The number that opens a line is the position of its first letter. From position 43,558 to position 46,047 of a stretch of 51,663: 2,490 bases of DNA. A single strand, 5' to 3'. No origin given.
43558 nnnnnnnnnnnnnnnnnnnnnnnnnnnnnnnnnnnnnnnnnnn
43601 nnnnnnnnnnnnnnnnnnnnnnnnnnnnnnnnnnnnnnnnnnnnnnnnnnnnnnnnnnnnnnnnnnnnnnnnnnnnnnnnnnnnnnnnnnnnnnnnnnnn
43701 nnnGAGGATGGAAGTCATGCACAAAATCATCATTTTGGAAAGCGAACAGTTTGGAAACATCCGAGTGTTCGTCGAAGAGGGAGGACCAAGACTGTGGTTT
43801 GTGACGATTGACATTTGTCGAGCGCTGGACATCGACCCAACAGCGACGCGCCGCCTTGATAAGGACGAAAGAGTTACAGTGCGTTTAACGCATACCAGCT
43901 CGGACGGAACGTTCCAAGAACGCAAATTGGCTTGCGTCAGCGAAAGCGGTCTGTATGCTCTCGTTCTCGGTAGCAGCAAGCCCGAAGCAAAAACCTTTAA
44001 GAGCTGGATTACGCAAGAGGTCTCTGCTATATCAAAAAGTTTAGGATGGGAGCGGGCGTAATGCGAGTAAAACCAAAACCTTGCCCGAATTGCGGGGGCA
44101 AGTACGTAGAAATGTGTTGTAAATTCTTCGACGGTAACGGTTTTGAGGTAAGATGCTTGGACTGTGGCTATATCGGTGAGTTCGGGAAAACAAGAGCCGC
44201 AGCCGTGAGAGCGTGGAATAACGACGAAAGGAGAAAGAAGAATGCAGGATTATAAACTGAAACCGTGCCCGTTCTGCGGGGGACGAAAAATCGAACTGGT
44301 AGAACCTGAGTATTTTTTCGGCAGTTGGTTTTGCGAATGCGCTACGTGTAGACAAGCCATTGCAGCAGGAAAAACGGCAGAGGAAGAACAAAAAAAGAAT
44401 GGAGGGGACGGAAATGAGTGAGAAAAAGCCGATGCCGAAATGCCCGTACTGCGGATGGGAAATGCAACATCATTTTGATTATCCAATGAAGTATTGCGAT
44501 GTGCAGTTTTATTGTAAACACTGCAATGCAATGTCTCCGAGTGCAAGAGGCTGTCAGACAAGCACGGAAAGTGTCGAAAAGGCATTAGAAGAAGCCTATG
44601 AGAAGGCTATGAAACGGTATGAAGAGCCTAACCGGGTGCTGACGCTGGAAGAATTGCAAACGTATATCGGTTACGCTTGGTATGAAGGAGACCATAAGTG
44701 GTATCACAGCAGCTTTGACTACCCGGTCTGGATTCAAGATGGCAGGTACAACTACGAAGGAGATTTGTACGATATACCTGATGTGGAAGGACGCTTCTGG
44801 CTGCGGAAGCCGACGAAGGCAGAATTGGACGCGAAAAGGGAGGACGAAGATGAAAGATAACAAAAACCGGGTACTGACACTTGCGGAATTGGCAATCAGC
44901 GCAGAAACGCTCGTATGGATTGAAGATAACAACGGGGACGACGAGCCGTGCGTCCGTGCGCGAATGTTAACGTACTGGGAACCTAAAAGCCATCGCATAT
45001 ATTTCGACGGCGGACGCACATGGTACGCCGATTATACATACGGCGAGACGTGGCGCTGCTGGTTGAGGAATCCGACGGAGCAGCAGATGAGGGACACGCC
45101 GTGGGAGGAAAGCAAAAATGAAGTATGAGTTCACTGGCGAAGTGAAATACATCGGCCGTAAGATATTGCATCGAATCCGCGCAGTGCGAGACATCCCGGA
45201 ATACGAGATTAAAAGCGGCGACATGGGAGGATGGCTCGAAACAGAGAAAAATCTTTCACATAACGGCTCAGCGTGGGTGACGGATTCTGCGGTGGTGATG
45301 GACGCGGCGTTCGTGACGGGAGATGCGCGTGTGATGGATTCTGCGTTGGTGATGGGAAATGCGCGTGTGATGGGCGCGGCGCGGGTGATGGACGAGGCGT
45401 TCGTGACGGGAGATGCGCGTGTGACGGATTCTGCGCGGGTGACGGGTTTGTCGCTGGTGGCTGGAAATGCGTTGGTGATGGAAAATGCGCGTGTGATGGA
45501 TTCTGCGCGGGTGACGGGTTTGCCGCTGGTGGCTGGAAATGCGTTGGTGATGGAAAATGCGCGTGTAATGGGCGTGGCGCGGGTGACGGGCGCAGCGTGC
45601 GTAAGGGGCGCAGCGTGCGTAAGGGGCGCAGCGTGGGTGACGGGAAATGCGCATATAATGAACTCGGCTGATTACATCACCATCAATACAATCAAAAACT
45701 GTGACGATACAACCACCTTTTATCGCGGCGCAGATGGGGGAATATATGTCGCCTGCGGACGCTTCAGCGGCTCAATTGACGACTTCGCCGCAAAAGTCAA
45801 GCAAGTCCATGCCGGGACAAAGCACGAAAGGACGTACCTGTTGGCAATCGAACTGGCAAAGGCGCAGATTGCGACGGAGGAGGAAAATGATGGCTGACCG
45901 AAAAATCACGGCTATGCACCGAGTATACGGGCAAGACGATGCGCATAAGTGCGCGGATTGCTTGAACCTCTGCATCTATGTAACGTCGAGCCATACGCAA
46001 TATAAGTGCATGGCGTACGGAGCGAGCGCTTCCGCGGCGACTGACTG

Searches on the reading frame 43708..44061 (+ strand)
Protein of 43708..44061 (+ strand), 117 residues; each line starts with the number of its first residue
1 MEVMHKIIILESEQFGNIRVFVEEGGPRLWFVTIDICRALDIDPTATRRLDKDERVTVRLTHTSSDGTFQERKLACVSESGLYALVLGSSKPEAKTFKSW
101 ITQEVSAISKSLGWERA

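Call 41: search_protein_families(library=pfam, proteins=[window:43708-44061:+], max_evalue=0.01)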
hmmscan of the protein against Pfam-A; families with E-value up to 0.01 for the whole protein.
window:43708-44061:+ (117 aa): 1 family
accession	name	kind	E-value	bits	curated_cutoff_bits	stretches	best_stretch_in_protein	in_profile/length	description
PF02498.22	Bro-N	-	6.1e-17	62.5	25.6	1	18-105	2-94/96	BRO family, N-terminal domain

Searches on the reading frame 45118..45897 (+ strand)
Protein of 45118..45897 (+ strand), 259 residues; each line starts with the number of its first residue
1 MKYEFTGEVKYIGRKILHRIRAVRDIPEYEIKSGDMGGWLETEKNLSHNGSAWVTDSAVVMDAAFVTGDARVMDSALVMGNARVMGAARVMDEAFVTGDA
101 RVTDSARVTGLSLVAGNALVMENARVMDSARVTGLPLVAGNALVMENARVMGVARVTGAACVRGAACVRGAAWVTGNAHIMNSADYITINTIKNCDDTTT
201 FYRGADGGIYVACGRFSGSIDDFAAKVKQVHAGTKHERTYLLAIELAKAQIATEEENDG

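Call 20: search_protein_families(library=phrogs, proteins=[window:45118-45897:+], max_evalue=0.00001)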
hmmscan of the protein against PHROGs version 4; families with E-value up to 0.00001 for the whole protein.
window:45118-45897:+ (259 aa): 4 families
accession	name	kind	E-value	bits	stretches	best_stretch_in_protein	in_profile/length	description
phrog_5070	-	unknown function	6.3e-67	225.6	2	2-180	4-181/182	-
phrog_7964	-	unknown function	2.9e-63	214.3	1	2-255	27-268/269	-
phrog_20532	-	unknown function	9.7e-22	78.3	1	163-256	2-94/100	-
phrog_20149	-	unknown function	1e-11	45.8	1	2-52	4-53/53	-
